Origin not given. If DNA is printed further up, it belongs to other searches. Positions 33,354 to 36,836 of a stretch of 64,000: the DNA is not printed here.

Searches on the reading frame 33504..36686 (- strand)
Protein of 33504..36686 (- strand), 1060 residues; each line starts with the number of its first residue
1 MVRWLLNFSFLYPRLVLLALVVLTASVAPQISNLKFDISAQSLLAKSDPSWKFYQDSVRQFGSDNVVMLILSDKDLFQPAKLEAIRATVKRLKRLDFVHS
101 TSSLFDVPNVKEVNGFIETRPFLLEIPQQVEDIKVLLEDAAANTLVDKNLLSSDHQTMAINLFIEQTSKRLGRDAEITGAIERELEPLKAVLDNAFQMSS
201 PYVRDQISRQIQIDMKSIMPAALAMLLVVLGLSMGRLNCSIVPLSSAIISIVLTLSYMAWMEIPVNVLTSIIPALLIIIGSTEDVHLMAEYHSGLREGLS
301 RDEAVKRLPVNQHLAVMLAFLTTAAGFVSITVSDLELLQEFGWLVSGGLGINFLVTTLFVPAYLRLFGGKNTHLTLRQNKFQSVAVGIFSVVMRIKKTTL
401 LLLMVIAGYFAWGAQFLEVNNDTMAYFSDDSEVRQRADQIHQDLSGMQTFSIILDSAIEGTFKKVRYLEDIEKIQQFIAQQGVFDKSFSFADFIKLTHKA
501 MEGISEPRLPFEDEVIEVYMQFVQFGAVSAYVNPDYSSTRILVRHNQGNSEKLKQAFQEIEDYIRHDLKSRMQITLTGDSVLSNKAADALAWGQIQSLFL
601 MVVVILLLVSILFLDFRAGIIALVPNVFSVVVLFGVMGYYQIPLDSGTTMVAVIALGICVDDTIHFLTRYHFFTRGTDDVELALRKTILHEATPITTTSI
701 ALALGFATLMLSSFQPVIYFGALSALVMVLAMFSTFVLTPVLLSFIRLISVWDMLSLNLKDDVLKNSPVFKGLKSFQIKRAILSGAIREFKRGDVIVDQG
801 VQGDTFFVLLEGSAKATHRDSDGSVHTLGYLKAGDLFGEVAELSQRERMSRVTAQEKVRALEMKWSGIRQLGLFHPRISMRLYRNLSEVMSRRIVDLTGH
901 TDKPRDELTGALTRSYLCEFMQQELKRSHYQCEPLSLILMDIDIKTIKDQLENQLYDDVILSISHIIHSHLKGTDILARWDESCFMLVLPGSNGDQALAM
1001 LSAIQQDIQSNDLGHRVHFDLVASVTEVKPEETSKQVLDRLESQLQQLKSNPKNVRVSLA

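Call 38: search_protein_families(library=ncbifam, proteins=[window:33504-36686:-], max_evalue=1e-10)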
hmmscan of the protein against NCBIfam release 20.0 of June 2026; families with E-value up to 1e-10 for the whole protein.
window:33504-36686:- (1060 aa): 9 families
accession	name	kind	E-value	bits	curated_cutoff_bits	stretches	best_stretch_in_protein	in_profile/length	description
TIGR00921.1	2A067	subfamily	4.2e-70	236.7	351.9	2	398-761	6-361/733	hydrophobe/amphiphile efflux-3 (HAE3) family transporter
TIGR00833.1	actII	subfamily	4.1e-28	98.2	874.7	2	208-447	168-412/910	MMPL family RND transporter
NF038266.1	diguan_SiaD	equivalog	3.1e-19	69.4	290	1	900-1053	91-249/252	biofilm regulation diguanylate cyclase SiaD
TIGR03480.1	HpnN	hypoth_equivalog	6.6e-19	67.4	751.85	0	554-747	231-424/862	hopanoid biosynthesis associated RND transporter like protein HpnN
TIGR00254.1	GGDEF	domain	4.1e-16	59.1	37.4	1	905-1054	7-162/168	diguanylate cyclase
NF007135.0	PRK09581.1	equivalog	2.4e-15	56.3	474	1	905-1057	294-453/457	PleD family two-component system response regulator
NF047654.1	DiguCycDgcRLepto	equivalog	5e-12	45.3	500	1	904-1012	134-243/295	diguanylate cyclase DgcR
NF007380.0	PRK09894.1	equivalog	1.1e-11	44.6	256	1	900-1054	126-282/296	diguanylate cyclase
NF050064.1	BlResRespRegCbrR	equivalog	5.3e-11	42.1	600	1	880-1054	235-409/415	bile resistance response regulator CbrR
